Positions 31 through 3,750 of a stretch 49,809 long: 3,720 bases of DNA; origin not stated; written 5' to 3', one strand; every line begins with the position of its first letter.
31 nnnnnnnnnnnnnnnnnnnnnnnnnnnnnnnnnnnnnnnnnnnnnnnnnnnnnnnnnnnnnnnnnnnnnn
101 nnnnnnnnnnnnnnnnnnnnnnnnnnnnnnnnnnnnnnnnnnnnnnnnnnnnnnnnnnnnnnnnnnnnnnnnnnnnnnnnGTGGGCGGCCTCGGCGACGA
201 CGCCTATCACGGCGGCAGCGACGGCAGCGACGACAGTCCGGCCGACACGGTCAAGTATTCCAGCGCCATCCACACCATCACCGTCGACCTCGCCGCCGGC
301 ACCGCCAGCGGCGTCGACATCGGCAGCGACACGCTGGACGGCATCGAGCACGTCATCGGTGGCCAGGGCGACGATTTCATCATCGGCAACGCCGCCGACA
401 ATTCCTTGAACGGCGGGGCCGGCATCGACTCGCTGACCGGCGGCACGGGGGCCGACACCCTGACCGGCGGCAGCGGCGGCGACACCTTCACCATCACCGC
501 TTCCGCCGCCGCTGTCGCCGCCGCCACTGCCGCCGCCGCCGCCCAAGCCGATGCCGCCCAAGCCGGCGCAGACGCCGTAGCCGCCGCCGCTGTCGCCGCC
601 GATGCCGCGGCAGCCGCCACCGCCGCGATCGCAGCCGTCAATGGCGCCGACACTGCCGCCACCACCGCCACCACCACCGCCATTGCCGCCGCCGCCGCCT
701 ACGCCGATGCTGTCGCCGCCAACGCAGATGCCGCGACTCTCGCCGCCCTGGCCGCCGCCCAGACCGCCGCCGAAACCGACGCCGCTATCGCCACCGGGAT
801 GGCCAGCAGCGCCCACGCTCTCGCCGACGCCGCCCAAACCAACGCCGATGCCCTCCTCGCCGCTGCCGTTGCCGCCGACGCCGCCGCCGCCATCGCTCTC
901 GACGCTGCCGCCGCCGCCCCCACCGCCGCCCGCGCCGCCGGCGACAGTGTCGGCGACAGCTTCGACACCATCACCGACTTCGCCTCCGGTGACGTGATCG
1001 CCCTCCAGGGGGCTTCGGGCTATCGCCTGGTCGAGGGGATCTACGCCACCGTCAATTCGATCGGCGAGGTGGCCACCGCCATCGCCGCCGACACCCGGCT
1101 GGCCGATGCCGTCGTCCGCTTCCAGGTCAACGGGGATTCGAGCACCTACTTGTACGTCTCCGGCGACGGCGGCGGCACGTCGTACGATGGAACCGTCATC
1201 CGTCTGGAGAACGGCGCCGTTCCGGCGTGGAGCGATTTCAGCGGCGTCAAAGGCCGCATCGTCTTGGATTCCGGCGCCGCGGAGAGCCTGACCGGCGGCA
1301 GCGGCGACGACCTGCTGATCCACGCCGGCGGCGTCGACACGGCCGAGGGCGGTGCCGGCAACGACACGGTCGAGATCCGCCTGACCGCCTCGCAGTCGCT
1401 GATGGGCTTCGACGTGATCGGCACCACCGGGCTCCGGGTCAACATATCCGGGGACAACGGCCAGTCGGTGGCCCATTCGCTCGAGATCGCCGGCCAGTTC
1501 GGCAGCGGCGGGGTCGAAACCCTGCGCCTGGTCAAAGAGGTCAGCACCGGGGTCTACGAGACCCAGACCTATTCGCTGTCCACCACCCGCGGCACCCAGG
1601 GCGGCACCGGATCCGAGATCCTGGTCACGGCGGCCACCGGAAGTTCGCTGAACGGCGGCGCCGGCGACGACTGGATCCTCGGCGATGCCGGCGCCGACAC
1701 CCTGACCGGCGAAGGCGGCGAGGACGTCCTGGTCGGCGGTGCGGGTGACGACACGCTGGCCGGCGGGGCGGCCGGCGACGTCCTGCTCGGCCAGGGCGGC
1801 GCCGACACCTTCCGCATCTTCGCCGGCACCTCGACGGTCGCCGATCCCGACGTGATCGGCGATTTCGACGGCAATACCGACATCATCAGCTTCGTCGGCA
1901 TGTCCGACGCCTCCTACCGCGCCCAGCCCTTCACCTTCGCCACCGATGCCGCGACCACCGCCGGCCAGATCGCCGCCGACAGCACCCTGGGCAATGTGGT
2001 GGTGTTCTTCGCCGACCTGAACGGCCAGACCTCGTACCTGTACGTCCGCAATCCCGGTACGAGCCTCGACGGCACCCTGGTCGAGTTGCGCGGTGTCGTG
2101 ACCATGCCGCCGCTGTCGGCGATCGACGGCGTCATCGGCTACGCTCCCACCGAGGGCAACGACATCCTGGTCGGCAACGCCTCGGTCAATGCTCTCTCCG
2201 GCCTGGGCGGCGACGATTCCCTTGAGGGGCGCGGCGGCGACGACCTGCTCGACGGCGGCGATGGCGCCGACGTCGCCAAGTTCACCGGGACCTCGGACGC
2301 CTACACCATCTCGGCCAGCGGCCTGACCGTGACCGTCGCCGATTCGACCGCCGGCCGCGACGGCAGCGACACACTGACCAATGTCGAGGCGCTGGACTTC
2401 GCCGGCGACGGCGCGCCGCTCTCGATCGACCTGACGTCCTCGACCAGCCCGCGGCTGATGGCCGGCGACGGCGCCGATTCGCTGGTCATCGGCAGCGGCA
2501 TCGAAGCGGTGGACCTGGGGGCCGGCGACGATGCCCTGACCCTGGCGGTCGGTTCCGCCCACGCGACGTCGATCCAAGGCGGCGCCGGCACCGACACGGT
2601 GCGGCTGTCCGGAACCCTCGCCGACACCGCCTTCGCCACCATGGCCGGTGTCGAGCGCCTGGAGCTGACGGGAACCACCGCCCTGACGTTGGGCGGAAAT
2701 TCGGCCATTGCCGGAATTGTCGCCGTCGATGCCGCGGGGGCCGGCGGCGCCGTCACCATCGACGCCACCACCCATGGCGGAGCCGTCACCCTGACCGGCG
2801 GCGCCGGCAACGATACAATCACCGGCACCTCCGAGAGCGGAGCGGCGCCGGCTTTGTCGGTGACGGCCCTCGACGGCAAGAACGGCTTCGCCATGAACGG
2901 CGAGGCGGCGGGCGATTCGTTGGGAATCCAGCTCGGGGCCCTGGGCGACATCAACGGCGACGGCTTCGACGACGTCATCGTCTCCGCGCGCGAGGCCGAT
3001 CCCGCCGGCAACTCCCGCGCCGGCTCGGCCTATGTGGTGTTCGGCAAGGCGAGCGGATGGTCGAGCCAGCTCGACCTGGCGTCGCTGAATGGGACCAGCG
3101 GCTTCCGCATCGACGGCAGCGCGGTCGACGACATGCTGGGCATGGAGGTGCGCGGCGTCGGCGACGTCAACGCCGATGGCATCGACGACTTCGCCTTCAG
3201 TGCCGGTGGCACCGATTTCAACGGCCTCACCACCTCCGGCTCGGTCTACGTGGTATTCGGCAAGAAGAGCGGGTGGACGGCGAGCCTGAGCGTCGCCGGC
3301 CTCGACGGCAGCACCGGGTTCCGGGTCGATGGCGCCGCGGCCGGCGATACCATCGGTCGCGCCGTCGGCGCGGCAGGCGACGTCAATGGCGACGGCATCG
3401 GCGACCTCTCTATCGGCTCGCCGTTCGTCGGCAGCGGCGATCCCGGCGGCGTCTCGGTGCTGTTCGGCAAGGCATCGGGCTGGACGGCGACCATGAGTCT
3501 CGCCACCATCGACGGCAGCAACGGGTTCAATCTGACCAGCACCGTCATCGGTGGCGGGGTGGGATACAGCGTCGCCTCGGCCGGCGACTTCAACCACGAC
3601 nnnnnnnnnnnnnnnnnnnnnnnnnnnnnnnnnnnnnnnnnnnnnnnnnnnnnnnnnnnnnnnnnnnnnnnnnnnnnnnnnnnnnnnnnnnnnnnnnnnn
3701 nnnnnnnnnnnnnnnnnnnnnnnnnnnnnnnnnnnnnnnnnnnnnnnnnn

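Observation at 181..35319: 35.1-kb single ORF with T1SS-substrate features but no secretion or retention genes in the 14 kb downstream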

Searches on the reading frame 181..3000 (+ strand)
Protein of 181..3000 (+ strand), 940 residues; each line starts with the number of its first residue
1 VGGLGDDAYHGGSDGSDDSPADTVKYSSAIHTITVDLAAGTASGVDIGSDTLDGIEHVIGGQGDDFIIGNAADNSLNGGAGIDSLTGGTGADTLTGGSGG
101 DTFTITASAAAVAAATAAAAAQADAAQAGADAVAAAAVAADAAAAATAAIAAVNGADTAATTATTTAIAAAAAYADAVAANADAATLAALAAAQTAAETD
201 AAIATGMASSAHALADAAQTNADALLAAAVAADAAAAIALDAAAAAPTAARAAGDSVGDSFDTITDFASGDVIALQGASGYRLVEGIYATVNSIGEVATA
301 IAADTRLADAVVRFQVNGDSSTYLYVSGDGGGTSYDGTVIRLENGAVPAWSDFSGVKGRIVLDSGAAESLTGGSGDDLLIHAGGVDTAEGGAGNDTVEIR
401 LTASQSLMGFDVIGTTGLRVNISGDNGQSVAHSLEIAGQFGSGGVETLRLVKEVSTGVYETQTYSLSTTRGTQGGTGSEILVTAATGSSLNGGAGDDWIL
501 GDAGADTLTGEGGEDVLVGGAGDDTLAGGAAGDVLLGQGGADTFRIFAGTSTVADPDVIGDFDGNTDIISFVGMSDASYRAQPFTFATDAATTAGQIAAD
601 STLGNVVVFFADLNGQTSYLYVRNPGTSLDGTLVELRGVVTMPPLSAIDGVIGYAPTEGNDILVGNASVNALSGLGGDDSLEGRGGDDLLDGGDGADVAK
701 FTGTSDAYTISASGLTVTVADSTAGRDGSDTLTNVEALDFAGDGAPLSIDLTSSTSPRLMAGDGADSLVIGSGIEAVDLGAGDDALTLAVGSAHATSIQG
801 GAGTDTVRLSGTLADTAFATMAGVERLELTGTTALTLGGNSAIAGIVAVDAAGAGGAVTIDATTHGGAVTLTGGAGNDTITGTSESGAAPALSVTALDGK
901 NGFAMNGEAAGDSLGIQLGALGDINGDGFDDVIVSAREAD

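Call 18: find_homologous_proteins(query=window:181-2700:+, max_evalue=0.00001)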
Query window:181-2700:+ (840 aa): 1802 proteins with E <= 0.00001 among 8000 candidates; the best 120 are listed.
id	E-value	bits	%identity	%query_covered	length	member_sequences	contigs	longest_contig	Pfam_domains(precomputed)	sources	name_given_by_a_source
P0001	2.3e-101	359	48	12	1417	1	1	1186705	PF00353.26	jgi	jgi:Ca2+-binding RTX toxin-like protein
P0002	5.8e-81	291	48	11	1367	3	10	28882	PF00353.26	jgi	jgi:Ca2+-binding RTX toxin-like protein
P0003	2.8e-79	286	51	10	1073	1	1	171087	PF08548.18,PF00353.26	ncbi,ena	-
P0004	2.7e-78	282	54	8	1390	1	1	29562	PF00413.31,PF08548.18,PF00353.26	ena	-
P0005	3.6e-75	272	47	11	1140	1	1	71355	PF08548.18,PF00353.26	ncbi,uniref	ncbi:MAG: beta strand repeat-containing protein [Inquilinus sp.]|uniref:beta strand repeat-containin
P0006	9.5e-75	271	51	11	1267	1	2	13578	PF00353.26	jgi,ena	-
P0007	2.4e-73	266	44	15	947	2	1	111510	PF00353.26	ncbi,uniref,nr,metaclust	ncbi:beta strand repeat-containing protein [Inquilinus limosus]|uniref:beta strand repeat-containing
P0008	3.4e-73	266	28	55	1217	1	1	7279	PF00353.26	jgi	jgi:Ca2+-binding RTX toxin-like protein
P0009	2.5e-71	259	44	10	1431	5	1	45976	PF00353.26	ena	-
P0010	1.5e-70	257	36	13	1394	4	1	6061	PF00353.26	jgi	jgi:Ca2+-binding RTX toxin-like protein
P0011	3.8e-70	256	30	53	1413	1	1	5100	PF08548.18,PF00353.26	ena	-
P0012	4.0e-69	252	26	80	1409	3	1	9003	PF00353.26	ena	-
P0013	5.2e-69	252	46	12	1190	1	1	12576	PF00353.26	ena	-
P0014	7.8e-68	248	40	18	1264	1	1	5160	PF00353.26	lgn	-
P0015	5.0e-66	242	40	12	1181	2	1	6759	PF00353.26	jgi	jgi:Ca2+-binding RTX toxin-like protein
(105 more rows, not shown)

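Call 25: search_protein_families(library=ncbifam, proteins=[window:181-3000:+], max_evalue=0.01)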
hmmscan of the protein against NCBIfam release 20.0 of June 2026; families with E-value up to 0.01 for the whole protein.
window:181-3000:+ (940 aa): 8 families
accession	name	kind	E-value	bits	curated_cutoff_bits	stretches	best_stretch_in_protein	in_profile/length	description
NF035945.1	Zn_serralysin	subfamily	1.6e-28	100.1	500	5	54-141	318-401/462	serralysin family metalloprotease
NF050046.1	PueAB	exception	3.2e-20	72.1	670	3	367-547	387-558/616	polyurethane esterase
NF046115.1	Ca_rpt_SMc04171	equivalog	2.9e-19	69.6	625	3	351-590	287-536/574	SMc04171 family calcium-binding repeat protein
NF053766.1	ZapA_metallo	exception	4.4e-18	65.6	940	2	489-598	332-442/483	ZapA family metalloprotease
NF033943.0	RTX_toxin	subfamily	3.6e-10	38.7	1000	3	478-552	687-761/930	RTX family hemolysin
NF052454.1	BtaGlycanEglC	equivalog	8.3e-09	34.9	700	2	55-108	91-144/459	endo-1,3-1,4-beta-glycanase EglC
NF051884.1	ProteaseSapA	equivalog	1.3e-07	30.7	1200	1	663-742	324-403/644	protease SapA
NF033203.1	entero_EhxA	exception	6.8e-06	24.5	2000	3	473-543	751-821/997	enterohemolysin EhxA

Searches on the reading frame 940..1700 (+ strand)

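Call 44: search_solved_structures(query=window:940-1700:+, max_evalue=0.1)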
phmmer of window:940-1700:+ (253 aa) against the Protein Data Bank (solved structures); distinct sequences matched with E-value up to 0.1: 19.
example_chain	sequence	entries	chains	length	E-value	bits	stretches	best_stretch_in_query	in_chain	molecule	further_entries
1sat_A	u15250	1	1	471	0.017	18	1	66-143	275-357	SERRATIA PROTEASE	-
1af0_A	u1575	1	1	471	0.017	18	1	66-143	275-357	SERRATIA PROTEASE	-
6ixx_A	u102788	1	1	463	0.017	18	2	108-159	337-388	Alkaline metalloprotease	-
4i35_A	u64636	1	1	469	0.019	17.8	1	67-143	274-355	Serralysin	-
5d7w_A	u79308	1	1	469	0.019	17.8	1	67-143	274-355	Serralysin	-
1smp_A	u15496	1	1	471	0.02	17.8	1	67-143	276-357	SERRATIA METALLO PROTEINASE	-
1srp_A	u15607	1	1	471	0.02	17.8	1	67-143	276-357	SERRALYSIN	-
3u1r_A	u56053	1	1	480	0.021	17.8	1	108-160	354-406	Alkaline metalloprotease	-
3hbv_P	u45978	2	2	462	0.028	17.3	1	70-143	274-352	Secreted protease C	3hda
1go7_P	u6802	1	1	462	0.028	17.3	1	70-143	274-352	PROTEASE C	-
1go8_P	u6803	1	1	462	0.032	17.1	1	70-143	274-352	PROTEASE C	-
3hbu_P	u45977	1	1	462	0.034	17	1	70-143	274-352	Secreted protease C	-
3jue_A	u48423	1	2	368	0.041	16.8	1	123-189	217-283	ARFGAP with coiled-coil, ANK repeat and PH domain-containing protein 1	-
4f1p_A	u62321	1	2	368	0.041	16.8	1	123-189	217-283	Arf-GAP with coiled-coil, ANK repeat and PH domain-containing protein 1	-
1k7q_A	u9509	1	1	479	0.043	16.7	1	70-143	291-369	SECRETED PROTEASE C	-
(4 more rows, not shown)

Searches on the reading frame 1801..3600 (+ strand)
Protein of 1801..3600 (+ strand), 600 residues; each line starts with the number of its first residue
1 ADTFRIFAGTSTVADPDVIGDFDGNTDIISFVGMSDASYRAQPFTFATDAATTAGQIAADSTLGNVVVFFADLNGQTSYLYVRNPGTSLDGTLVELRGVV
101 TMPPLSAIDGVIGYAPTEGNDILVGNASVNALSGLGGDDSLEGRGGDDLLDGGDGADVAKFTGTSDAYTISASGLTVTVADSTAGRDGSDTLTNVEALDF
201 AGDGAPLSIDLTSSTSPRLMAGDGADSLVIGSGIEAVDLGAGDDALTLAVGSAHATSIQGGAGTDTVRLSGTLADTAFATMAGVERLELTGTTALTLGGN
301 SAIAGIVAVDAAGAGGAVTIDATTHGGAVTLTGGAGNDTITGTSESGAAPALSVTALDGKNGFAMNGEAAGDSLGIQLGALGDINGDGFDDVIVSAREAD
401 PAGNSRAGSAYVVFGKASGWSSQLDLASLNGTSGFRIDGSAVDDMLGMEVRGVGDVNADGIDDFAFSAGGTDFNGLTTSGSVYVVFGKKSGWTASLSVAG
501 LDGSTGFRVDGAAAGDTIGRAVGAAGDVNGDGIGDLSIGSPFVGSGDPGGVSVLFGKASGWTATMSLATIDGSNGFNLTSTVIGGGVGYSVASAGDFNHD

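Call 23: search_protein_families(library=pfam, proteins=[window:1801-3600:+], max_evalue=0.01)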
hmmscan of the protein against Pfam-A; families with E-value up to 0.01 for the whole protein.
window:1801-3600:+ (600 aa): 2 families
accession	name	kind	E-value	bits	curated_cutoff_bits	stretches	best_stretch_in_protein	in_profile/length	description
PF01839.29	FG-GAP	-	4.5e-13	49.2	22.1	2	380-413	6-37/37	FG-GAP repeat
PF00353.25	HemolysinCabind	-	0.00019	21.8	23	1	125-158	2-35/36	RTX calcium-binding nonapeptide repeat (4 copies)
